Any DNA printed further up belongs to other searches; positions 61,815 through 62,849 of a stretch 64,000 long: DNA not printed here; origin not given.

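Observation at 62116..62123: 8-G homopolymer inside the nonulosonate cytidylyltransferase gene, a candidate slipped-strand phase-variation switch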

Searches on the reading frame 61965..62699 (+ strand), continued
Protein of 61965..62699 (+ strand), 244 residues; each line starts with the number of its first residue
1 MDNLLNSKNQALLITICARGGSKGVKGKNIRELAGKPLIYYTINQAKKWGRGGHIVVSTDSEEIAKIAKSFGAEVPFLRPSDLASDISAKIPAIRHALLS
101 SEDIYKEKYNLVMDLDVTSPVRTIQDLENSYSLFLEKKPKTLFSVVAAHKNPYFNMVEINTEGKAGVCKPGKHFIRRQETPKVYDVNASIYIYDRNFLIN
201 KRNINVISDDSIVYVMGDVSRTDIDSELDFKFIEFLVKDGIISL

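Call 21: list_cluster_members(proteins=[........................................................, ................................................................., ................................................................, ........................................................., window:61965-62696:+, window:62696-63484:+, window:61043-61969:+])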
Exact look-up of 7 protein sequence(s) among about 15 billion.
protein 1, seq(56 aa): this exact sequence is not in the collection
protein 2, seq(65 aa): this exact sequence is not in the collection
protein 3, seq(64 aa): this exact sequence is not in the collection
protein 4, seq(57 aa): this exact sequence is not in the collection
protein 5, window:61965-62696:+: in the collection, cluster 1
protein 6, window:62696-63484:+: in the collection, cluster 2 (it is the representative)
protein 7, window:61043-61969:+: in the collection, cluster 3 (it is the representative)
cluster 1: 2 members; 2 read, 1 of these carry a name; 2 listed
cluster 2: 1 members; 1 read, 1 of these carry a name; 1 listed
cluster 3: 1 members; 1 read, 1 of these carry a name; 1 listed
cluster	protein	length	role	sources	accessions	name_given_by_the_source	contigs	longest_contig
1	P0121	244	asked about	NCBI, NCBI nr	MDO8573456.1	MAG: acylneuraminate cytidylyltransferase family protein [Candidatus Daviesbacteria ... | acylneuraminate cytidylyltransferase family protein [Candidatus Daviesbacteria bacterium]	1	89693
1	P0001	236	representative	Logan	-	-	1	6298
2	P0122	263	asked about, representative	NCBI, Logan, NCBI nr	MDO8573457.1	MAG: SDR family oxidoreductase [Candidatus Daviesbacteria bacterium] | SDR family oxidoreductase [Candidatus Daviesbacteria bacterium]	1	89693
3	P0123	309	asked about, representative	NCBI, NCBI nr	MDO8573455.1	MAG: Gfo/Idh/MocA family oxidoreductase [Candidatus Daviesbacteria bacterium] | Gfo/Idh/MocA family oxidoreductase [Candidatus Daviesbacteria bacterium]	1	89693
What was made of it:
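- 61965..62699 (+): 244-aa LegF/PtmB/NeuA-type CMP-nonulosonate cytidylyltransferase (NCBI MDO8573456.1), intact. The exact protein is in NCBI as a Candidatus Daviesbacteria MAG protein (call 21).
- On Simple-sequence-repeat contingency locus (phase-variable gene): The predicted OFF products are absent from the protein collection (call 21).
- The predicted G6, G7, G9 and G10 products are not among about 15 billion proteins (call 21).
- Tried and rejected: None is in the collection (call 21).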

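Call 30: search_solved_structures(query=window:61965-62696:+, show_alignments=2)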
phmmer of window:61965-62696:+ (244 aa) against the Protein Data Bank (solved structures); distinct sequences matched with E-value up to 0.001: 15.
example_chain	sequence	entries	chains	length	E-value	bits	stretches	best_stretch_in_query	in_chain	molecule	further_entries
6ifd_A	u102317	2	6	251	4.6e-27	98.2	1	14-237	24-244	CMP-N-acetylneuraminate Synthetase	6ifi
1eyr_A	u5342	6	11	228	9.2e-25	90.6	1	14-235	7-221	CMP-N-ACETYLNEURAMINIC ACID SYNTHETASE | N-acylneuraminate cytidylyltransferase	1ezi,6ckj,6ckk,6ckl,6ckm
9ftb_A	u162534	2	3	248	8e-20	74.5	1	14-230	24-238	NeuA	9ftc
1qwj_A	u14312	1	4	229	5.2e-17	65.3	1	14-234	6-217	cytidine monophospho-N-acetylneuraminic acid synthetase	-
9t4z_A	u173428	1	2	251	4e-13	52.6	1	13-234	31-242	PpNeuA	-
3duv_A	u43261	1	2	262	4.4e-08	36.1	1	13-77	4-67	3-deoxy-manno-octulosonate cytidylyltransferase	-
1vh3_A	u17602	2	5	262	4.4e-08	36.1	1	13-77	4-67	3-deoxy-manno-octulosonate cytidylyltransferase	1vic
4xwi_A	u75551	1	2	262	3.3e-07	33.2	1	9-81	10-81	3-deoxy-manno-octulosonate cytidylyltransferase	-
8ees_A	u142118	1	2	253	6.5e-06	29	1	13-81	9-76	3-deoxy-manno-octulosonate cytidylyltransferase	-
2y6p_A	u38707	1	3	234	1.2e-05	28.2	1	14-96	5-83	3-DEOXY-MANNO-OCTULOSONATE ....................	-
3k8d_A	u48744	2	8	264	1.5e-05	27.8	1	9-81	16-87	3-deoxy-manno-octulosonate cytidylyltransferase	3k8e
1vh1_A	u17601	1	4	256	3.4e-05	26.6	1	13-81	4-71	3-deoxy-manno-octulosonate cytidylyltransferase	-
3tqd_A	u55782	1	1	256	3.4e-05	26.6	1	13-82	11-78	3-deoxy-manno-octulosonate cytidylyltransferase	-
3jtj_A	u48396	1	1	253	5.6e-05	25.9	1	12-105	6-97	3-deoxy-manno-octulosonate cytidylyltransferase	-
3oam_A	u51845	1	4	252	0.00018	24.3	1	13-82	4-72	3-deoxy-manno-octulosonate cytidylyltransferase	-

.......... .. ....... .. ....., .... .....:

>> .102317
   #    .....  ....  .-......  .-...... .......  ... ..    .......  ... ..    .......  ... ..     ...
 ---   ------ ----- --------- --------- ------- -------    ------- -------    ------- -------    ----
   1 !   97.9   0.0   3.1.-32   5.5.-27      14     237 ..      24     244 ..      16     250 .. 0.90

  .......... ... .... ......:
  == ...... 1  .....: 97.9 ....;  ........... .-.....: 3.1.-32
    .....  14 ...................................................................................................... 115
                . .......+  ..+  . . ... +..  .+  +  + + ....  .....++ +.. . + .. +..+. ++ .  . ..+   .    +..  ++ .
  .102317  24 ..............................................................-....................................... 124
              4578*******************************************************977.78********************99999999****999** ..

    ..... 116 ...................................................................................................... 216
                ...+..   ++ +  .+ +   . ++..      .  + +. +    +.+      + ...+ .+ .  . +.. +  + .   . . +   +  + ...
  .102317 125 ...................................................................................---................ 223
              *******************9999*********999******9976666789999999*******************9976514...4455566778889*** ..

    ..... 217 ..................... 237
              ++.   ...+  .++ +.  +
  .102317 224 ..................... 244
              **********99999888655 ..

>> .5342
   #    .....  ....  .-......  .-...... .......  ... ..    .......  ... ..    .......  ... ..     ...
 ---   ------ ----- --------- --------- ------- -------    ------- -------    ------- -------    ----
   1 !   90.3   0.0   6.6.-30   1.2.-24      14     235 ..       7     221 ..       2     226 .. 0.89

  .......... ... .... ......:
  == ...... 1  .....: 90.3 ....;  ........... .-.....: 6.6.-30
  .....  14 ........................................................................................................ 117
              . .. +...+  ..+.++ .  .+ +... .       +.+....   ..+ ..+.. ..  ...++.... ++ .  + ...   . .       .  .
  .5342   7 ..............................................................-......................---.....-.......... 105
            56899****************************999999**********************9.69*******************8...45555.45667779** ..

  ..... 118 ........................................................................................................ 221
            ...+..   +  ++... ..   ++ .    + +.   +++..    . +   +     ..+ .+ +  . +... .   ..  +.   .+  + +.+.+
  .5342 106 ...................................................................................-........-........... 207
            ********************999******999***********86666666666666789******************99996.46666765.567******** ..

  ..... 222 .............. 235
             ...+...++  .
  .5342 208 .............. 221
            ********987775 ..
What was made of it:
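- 61965..62699 (+): Best PDB matches are CMP-NeuAc synthetases 6ifd and 1eyr (call 30).
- Closest known: CMP-N-acetylneuraminate synthetases with solved structures. Different: The R-G-G turn aligns to unrelated residues in both structures (call 30).
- They align to unrelated residues in 6ifd and 1eyr (call 30).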

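Call 35: find_encoding_contigs(protein=P0064, flank=10000, max_places=2)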
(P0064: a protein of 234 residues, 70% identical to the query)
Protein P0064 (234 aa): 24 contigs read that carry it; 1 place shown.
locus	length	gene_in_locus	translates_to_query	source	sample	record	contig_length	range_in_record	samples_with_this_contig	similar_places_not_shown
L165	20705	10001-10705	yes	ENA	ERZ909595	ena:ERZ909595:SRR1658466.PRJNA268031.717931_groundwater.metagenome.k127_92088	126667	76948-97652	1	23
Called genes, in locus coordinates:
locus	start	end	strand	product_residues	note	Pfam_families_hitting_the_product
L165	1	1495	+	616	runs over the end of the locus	PF13522:GATase_6, PF13537:GATase_7, PF00733:Asn_synthase, PF02540:NAD_synthase (weak)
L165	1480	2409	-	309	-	PF01073:3Beta_HSD, PF01370:Epimerase, PF02719:Polysacc_synt_2, PF04321:RmlD_sub_bind, PF16363:GDP_Man_Dehyd, PF07993:NAD_binding_4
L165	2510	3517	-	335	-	PF04321:RmlD_sub_bind, PF01073:3Beta_HSD, PF01370:Epimerase, PF02719:Polysacc_synt_2, PF07993:NAD_binding_4, PF08659:KR, PF13460:NAD_binding_10, PF16363:GDP_Man_Dehyd, +3 more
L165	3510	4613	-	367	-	PF01041:DegT_DnrJ_EryC1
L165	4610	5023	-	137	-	PF25084:LbH_EIF2B (weak), PF25087:GMPPB_C (faint), PF14602:Hexapep_2 (faint), PF00132:Hexapep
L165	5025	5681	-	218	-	PF02585:PIG-L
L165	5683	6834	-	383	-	PF02350:Epimerase_2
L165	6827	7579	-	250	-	PF00551:Formyl_trans_N, PF02911:Formyl_trans_C (weak)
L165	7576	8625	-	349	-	PF03102:NeuB, PF08666:SAF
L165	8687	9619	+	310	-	PF01408:GFO_IDH_MocA, PF22725:GFO_IDH_MocA_C3 (weak)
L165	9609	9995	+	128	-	PF00903:Glyoxalase, PF18029:Glyoxalase_6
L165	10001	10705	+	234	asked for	PF02348:CTP_transf_3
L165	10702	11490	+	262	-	PF00106:adh_short, PF01370:Epimerase (weak), PF08659:KR, PF13561:adh_short_C2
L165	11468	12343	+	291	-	PF00977:His_biosynth, PF01207:Dus (faint), PF02581:TMP-TENI (faint), PF03060:NMO (faint), PF05690:ThiG (faint)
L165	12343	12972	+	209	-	PF00117:GATase, PF07685:GATase_3 (weak), PF01174:SNO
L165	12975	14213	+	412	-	-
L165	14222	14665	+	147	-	-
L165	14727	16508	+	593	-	PF02776:TPP_enzyme_N, PF00205:TPP_enzyme_M, PF02775:TPP_enzyme_C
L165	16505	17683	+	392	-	PF00155:Aminotran_1_2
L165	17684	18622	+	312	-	PF01073:3Beta_HSD, PF01370:Epimerase, PF02719:Polysacc_synt_2, PF04321:RmlD_sub_bind, PF05368:NmrA (faint), PF07993:NAD_binding_4 (faint), PF16363:GDP_Man_Dehyd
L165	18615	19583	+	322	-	PF00535:Glycos_transf_2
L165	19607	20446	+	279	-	-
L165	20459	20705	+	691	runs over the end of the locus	-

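Call 36: find_encoding_contigs(protein=P0047, flank=10000, max_places=2)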
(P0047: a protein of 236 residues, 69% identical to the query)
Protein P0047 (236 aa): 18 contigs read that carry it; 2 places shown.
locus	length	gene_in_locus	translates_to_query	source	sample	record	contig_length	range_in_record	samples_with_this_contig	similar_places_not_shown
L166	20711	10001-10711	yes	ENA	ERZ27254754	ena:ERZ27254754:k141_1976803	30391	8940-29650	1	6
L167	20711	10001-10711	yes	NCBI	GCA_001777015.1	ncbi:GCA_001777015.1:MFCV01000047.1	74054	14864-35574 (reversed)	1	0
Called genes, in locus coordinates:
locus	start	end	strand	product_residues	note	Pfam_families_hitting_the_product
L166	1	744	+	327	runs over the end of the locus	PF01073:3Beta_HSD, PF01370:Epimerase, PF02719:Polysacc_synt_2 (weak), PF04321:RmlD_sub_bind, PF16363:GDP_Man_Dehyd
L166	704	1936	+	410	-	PF00483:NTP_transferase, PF12804:NTP_transf_3, PF00702:Hydrolase (weak), PF13419:HAD_2 (weak), PF08645:PNK3P, PF13242:Hydrolase_like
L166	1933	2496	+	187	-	PF00908:dTDP_sugar_isom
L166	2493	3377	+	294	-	PF01073:3Beta_HSD (faint), PF01370:Epimerase, PF04321:RmlD_sub_bind, PF05368:NmrA (faint), PF16363:GDP_Man_Dehyd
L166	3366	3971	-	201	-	PF13580:SIS_2, PF01380:SIS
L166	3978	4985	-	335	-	PF00288:GHMP_kinases_N, PF08544:GHMP_kinases_C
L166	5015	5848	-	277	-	-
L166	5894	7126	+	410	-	PF00155:Aminotran_1_2, PF01041:DegT_DnrJ_EryC1, PF01053:Cys_Met_Meta_PP (weak), PF01212:Beta_elim_lyase (weak)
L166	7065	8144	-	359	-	PF00535:Glycos_transf_2 (faint)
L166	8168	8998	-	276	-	PF07719:TPR_2 (faint), PF13432:TPR_16 (faint), PF13181:TPR_8 (faint), PF13424:TPR_12 (faint)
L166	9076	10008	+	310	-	PF01408:GFO_IDH_MocA, PF22725:GFO_IDH_MocA_C3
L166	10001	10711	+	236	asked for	PF02348:CTP_transf_3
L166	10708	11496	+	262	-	PF00106:adh_short, PF01370:Epimerase, PF08659:KR (weak), PF13561:adh_short_C2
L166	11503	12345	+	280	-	PF00977:His_biosynth, PF02581:TMP-TENI (faint), PF03060:NMO (faint), PF04309:G3P_antiterm (faint), PF05690:ThiG (faint), PF01207:Dus (faint)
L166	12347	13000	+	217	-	PF00117:GATase, PF07685:GATase_3 (weak), PF01174:SNO (faint)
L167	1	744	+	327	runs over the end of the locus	PF01073:3Beta_HSD, PF01370:Epimerase, PF02719:Polysacc_synt_2 (weak), PF04321:RmlD_sub_bind, PF16363:GDP_Man_Dehyd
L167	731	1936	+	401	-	PF00483:NTP_transferase, PF12804:NTP_transf_3, PF00702:Hydrolase (weak), PF13419:HAD_2 (weak), PF08645:PNK3P, PF13242:Hydrolase_like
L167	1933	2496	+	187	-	PF00908:dTDP_sugar_isom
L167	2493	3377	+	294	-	PF01073:3Beta_HSD (faint), PF01370:Epimerase, PF04321:RmlD_sub_bind, PF05368:NmrA (faint), PF16363:GDP_Man_Dehyd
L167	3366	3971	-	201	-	PF13580:SIS_2, PF01380:SIS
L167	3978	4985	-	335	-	PF00288:GHMP_kinases_N, PF08544:GHMP_kinases_C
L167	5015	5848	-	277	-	-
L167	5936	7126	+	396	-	PF00155:Aminotran_1_2, PF01041:DegT_DnrJ_EryC1, PF01053:Cys_Met_Meta_PP (weak), PF01212:Beta_elim_lyase (weak)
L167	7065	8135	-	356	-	PF00535:Glycos_transf_2 (faint)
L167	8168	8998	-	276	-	PF07719:TPR_2 (faint), PF13432:TPR_16 (faint), PF13181:TPR_8 (faint), PF13424:TPR_12 (faint)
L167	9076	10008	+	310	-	PF01408:GFO_IDH_MocA, PF22725:GFO_IDH_MocA_C3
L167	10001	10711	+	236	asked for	PF02348:CTP_transf_3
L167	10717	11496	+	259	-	PF00106:adh_short, PF08659:KR (weak), PF01370:Epimerase, PF13561:adh_short_C2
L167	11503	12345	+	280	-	PF00977:His_biosynth, PF02581:TMP-TENI (faint), PF03060:NMO (faint), PF04309:G3P_antiterm (faint), PF05690:ThiG (faint), PF01207:Dus (faint)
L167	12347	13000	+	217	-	PF00117:GATase, PF07685:GATase_3 (weak), PF01174:SNO (faint)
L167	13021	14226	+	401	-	-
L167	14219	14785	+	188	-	PF00132:Hexapep, PF14602:Hexapep_2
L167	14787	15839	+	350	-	PF03102:NeuB, PF08666:SAF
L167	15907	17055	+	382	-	PF02350:Epimerase_2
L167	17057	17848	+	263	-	PF00551:Formyl_trans_N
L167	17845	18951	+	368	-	PF00155:Aminotran_1_2 (weak), PF01041:DegT_DnrJ_EryC1, PF01053:Cys_Met_Meta_PP (weak), PF01212:Beta_elim_lyase (weak)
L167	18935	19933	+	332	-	PF00106:adh_short, PF01073:3Beta_HSD, PF01370:Epimerase, PF02719:Polysacc_synt_2, PF04321:RmlD_sub_bind, PF07993:NAD_binding_4, PF08659:KR, PF13460:NAD_binding_10, +4 more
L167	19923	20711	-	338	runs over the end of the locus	-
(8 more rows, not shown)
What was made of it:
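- On LegF/PtmB (CMP-legionaminic acid synthetase): They are present beside the triad in other Daviesbacteria (L165-L167; calls 35, 36).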

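Call 47: predict_structure(alignment_id=A1)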
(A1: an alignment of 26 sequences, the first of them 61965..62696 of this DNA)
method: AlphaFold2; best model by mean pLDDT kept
length: 244 residues; sequences in the alignment: 26
mean_pLDDT: 78.2   pTM: 0.80
mean pLDDT of the five models: 78.2, 76.7, 75.1, 73.9, 73.2
residues with pLDDT >= 90: 97; 70-90: 69; 50-70: 60; < 50: 18
segments of 3 or more residues with pLDDT < 50: 1-8, 151-155, 168-171
pLDDT, mean of each block of 10 residues (from residue 1): 41 91 67 85 92 92 95 95 80 94 96 88 90 92 77 48 54 54 67 94 82 78 60 72 65
secondary structure, 60 per line:
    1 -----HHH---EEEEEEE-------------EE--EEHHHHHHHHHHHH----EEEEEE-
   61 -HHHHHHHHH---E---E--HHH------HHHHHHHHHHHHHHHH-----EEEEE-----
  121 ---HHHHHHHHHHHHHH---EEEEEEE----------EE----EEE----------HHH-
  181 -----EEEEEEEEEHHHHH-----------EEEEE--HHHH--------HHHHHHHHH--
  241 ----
elements in order: E12-18 H38-49 E54-59 H62-70 H90-105 E111-115 H124-137 E141-147 E164-166 E186-194 H195-199 E211-215 H218-221 H230-238
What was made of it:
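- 61965..62699 (+): AlphaFold model has pTM 0.80 (call 47).
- Closest known: CMP-N-acetylneuraminate synthetases with solved structures. Same: The predicted fold is consistent (call 47).
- In the model, residues 50-53 are the turn between helix 38-49 and strand 54-59, with pLDDT about 92 (call 47).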

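Call 54: find_encoding_contigs(protein=P0002, flank=10000, max_places=1)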
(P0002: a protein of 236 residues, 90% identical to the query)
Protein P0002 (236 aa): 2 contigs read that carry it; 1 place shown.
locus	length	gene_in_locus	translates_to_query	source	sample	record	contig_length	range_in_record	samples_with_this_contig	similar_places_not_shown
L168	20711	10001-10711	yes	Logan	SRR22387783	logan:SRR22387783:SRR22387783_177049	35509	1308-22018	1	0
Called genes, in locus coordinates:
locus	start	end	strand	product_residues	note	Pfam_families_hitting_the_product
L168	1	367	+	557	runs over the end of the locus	?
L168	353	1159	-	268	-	PF18922:DUF5672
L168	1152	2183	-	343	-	-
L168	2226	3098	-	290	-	PF13489:Methyltransf_23 (weak), PF08241:Methyltransf_11, PF13847:Methyltransf_31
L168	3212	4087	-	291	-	PF01370:Epimerase, PF02719:Polysacc_synt_2, PF04321:RmlD_sub_bind, PF16363:GDP_Man_Dehyd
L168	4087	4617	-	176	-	PF00908:dTDP_sugar_isom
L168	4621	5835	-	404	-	PF08421:Methyltransf_13, PF13489:Methyltransf_23, PF08242:Methyltransf_12 (weak), PF08484:Methyltransf_14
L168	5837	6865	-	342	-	PF01073:3Beta_HSD, PF01370:Epimerase, PF04321:RmlD_sub_bind, PF16363:GDP_Man_Dehyd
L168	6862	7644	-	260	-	PF00483:NTP_transferase, PF12804:NTP_transf_3 (weak)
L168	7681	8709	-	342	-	PF00535:Glycos_transf_2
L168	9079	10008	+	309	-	PF01408:GFO_IDH_MocA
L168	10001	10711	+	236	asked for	PF02348:CTP_transf_3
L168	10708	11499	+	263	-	PF00106:adh_short, PF01370:Epimerase (weak), PF08659:KR, PF13561:adh_short_C2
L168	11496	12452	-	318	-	PF00070:Pyr_redox (faint), PF01408:GFO_IDH_MocA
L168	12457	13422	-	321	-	PF01408:GFO_IDH_MocA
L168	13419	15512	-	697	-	-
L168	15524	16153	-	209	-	PF13489:Methyltransf_23 (weak), PF13847:Methyltransf_31, PF08241:Methyltransf_11, PF08242:Methyltransf_12 (weak), PF13649:Methyltransf_25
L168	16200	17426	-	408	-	-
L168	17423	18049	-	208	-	PF00117:GATase, PF07685:GATase_3 (weak), PF01174:SNO (faint)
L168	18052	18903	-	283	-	PF00977:His_biosynth, PF01207:Dus (faint), PF03060:NMO (faint), PF05690:ThiG (faint)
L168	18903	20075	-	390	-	PF00155:Aminotran_1_2, PF01041:DegT_DnrJ_EryC1, PF01212:Beta_elim_lyase (weak), PF01053:Cys_Met_Meta_PP (weak)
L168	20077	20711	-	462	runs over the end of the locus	PF00571:CBS (weak), PF01073:3Beta_HSD, PF01370:Epimerase, PF02719:Polysacc_synt_2 (weak), PF04321:RmlD_sub_bind, PF05368:NmrA, PF13460:NAD_binding_10, PF16363:GDP_Man_Dehyd, +1 more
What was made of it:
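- On LegF/PtmB (CMP-legionaminic acid synthetase): DegT and a Polysacc_synt_2-type dehydratase lie downstream in the 81%-identical relative L168 (call 54).
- Closest known: LegF/PtmB. Same: Relatives carry NeuB, NeuC-type epimerase, DegT, acetyltransferase and a Polysacc_synt_2-type dehydratase beside the triad (calls 35, 36, 54).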
